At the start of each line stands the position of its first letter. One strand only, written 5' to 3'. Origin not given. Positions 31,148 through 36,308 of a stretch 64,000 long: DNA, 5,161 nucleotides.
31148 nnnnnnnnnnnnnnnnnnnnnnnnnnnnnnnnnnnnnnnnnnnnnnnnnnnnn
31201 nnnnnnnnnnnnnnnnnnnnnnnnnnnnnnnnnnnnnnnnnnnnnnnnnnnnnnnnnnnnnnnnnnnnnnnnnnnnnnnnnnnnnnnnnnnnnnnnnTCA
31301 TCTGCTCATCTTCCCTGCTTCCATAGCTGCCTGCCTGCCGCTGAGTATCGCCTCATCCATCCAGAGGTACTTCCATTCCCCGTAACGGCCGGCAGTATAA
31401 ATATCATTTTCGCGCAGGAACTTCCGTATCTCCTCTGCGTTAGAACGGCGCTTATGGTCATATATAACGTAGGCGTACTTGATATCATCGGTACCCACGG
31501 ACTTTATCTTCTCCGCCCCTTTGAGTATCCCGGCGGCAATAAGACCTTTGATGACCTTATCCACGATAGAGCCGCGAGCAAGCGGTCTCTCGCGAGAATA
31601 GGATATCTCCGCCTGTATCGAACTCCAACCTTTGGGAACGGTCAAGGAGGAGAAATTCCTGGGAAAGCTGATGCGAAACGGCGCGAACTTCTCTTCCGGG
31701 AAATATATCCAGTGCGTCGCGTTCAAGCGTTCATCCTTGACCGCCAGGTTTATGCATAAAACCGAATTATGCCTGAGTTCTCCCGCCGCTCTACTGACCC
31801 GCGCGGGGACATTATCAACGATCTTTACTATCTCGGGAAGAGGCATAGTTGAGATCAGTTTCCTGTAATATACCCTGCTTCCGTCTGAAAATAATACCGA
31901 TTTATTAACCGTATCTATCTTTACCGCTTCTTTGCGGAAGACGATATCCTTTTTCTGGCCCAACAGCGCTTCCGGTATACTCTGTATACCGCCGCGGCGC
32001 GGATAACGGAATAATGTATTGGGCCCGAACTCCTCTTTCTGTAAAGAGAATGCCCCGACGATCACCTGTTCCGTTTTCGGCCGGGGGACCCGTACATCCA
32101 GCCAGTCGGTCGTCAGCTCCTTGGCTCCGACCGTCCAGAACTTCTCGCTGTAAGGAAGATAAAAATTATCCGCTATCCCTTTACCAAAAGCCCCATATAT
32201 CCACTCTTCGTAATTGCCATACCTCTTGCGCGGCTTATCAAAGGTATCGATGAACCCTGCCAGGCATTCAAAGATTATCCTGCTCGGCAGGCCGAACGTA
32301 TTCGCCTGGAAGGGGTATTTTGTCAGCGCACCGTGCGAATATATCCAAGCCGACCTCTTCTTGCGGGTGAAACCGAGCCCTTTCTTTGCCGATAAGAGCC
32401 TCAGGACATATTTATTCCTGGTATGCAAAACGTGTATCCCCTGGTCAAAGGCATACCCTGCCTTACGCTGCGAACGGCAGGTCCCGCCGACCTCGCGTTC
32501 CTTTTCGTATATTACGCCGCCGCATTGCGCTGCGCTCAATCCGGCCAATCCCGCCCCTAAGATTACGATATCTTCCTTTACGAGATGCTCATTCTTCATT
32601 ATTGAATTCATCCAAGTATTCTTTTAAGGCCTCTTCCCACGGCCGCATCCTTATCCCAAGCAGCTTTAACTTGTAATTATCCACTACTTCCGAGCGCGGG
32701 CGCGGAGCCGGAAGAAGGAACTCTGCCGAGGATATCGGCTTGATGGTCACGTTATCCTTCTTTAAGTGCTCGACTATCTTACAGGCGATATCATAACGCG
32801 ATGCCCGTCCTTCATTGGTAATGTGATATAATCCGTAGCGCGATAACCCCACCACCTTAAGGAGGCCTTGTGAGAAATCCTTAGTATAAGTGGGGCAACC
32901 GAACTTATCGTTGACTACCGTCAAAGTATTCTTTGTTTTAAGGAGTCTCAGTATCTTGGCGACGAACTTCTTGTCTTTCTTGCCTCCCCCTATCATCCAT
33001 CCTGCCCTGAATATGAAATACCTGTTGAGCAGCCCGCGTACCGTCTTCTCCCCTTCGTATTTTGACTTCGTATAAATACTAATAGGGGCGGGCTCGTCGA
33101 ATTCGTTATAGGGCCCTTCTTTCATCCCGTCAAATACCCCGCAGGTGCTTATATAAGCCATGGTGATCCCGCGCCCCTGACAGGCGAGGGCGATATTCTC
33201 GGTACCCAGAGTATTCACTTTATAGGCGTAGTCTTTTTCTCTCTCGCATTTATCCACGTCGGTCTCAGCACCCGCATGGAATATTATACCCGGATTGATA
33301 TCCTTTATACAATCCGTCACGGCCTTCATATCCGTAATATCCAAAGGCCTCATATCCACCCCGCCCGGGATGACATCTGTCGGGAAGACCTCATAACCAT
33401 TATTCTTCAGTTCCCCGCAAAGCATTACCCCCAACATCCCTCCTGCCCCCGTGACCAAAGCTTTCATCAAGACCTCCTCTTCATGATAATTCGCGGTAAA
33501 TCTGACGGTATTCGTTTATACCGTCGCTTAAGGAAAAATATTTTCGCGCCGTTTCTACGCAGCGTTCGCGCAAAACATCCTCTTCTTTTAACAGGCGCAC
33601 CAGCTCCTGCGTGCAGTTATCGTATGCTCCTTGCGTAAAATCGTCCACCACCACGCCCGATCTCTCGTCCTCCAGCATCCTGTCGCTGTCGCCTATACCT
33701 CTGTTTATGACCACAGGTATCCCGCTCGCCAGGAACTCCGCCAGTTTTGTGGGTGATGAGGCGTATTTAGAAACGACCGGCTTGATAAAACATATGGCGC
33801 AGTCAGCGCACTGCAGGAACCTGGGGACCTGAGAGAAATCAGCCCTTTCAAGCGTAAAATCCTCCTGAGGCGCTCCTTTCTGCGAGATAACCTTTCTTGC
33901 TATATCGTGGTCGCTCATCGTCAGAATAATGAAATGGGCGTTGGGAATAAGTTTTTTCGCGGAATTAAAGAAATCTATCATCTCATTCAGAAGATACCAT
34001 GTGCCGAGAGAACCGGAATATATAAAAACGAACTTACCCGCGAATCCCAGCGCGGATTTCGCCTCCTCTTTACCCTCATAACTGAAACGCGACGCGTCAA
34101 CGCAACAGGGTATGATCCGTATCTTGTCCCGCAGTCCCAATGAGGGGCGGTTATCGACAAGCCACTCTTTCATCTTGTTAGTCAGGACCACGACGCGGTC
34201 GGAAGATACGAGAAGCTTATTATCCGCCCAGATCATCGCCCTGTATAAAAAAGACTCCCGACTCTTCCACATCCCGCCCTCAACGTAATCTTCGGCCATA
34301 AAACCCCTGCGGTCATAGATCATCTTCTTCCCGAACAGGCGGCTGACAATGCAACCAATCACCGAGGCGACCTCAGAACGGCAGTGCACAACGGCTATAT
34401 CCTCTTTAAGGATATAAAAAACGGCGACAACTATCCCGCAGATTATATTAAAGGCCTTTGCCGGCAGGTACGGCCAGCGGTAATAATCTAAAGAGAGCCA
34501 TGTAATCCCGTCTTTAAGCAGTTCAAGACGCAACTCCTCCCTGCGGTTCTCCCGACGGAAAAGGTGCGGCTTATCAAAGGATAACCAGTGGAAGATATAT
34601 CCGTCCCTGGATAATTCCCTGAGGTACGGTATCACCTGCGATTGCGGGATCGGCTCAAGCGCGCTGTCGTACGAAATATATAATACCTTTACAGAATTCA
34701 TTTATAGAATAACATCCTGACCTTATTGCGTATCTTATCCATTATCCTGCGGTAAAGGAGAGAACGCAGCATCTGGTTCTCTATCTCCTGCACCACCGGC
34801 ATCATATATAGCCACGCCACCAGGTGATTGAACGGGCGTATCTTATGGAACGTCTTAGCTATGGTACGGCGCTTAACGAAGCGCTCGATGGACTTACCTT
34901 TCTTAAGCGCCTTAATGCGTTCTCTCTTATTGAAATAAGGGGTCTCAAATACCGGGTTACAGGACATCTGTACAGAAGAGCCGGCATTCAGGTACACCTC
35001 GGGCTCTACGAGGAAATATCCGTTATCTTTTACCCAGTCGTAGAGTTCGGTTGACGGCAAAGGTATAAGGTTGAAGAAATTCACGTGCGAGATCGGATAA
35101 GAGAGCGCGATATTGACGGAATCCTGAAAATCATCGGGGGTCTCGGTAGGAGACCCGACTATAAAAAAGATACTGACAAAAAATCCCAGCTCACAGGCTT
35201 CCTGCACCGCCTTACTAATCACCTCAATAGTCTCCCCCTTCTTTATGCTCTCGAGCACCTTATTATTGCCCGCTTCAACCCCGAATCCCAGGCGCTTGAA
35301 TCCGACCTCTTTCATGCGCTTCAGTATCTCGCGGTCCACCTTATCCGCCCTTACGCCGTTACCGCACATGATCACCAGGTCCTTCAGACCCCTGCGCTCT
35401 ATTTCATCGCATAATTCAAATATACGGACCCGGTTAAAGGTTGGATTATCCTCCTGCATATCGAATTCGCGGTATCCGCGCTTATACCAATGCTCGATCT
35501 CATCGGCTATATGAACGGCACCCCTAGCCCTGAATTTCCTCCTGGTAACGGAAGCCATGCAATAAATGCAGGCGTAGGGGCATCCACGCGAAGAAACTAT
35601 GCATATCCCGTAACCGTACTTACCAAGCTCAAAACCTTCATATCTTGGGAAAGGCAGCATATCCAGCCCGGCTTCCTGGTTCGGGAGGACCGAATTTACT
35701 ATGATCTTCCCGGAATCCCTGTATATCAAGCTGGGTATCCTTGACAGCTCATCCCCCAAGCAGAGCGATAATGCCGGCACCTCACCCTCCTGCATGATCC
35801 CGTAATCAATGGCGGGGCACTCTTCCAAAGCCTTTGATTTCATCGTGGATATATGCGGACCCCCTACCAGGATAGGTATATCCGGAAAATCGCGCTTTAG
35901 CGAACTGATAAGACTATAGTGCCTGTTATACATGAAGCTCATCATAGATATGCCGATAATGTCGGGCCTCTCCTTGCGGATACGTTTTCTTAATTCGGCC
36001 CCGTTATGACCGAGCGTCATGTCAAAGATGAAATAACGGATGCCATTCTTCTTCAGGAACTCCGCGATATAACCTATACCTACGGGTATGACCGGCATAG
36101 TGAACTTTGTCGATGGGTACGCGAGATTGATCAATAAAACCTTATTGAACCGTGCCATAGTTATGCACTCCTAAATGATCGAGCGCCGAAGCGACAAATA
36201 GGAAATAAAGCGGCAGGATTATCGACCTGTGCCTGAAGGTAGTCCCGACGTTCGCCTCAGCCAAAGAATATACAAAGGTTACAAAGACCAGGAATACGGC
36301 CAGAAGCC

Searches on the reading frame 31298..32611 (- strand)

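Call 6: search_protein_families(library=pfam, proteins=[window:31298-32611:-], max_evalue=0.001)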
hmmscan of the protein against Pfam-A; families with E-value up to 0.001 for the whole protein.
window:31298-32611:- (437 aa): 2 families
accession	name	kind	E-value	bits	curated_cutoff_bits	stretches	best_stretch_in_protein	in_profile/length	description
PF01593.30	Amino_oxidase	-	2.6e-13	50.5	19.8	1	192-431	190-441/443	Flavin containing amine oxidoreductase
PF13450.12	NAD_binding_8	-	1e-07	32.5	21.9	1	17-73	1-65/68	NAD(P)-binding Rossmann-like domain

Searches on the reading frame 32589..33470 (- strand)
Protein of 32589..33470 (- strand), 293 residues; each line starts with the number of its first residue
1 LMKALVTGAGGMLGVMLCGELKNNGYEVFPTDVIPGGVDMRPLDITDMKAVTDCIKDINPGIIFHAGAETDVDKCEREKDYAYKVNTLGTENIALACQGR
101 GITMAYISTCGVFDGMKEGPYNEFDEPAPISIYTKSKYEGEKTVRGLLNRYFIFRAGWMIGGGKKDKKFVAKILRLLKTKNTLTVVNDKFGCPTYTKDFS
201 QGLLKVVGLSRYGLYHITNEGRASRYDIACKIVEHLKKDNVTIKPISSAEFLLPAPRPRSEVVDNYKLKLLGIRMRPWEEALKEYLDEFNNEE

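Call 6: search_protein_families(library=pfam, proteins=[window:32589-33470:-], max_evalue=0.001)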
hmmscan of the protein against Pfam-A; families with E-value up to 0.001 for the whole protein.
window:32589-33470:- (293 aa): 7 families
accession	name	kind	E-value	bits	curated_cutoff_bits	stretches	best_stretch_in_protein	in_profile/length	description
PF04321.23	RmlD_sub_bind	-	6.6e-82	275.2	27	1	2-289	1-285/287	RmlD substrate binding domain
PF01370.27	Epimerase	-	1.2e-22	80.9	20.9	1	4-188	1-204/240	NAD dependent epimerase/dehydratase family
PF16363.11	GDP_Man_Dehyd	-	9.3e-12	45.5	27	1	6-153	2-173/332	GDP-mannose 4,6 dehydratase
PF02719.21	Polysacc_synt_2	-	2.8e-08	33.7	20.2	1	44-109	62-128/293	Polysaccharide biosynthesis protein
PF01073.25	3Beta_HSD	-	3.7e-08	33.2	22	1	40-144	49-157/280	3-beta hydroxysteroid dehydrogenase/isomerase family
PF07993.18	NAD_binding_4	-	7.9e-08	32.2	20.1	1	61-161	90-209/258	Male sterility protein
PF13460.12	NAD_binding_10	-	0.00019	21.8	27.2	1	35-170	38-157/184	NAD(P)H-binding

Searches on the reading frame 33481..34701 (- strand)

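Call 6: search_protein_families(library=pfam, proteins=[window:33481-34701:-], max_evalue=0.001)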
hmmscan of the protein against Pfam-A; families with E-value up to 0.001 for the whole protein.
window:33481-34701:- (406 aa): 4 families
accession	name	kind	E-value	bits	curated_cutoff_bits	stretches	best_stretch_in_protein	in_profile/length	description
PF13439.12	Glyco_transf_4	-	3.6e-10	40.6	28.5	1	27-205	12-170/170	Glycosyltransferase Family 4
PF00534.26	Glycos_transf_1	-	1.2e-07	31.8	26.4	1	212-387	3-171/172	Glycosyl transferases group 1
PF13692.12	Glyco_trans_1_4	-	1.9e-05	25.4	27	1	225-356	3-128/142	Glycosyl transferases group 1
PF13579.12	Glyco_trans_4_4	-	0.00091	20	29.7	0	61-199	35-157/158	Glycosyl transferase 4-like domain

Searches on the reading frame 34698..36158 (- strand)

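Call 6: search_protein_families(library=pfam, proteins=[window:34698-36158:-], max_evalue=0.001)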
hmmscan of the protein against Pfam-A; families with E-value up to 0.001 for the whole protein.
window:34698-36158:- (486 aa): 2 families
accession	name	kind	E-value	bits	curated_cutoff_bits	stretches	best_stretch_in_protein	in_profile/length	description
PF04055.27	Radical_SAM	-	6.9e-25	88.6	29.5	1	187-349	1-164/166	Radical SAM superfamily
PF02310.24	B12-binding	-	8e-20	71.3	32.1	1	19-128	8-116/121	B12 binding domain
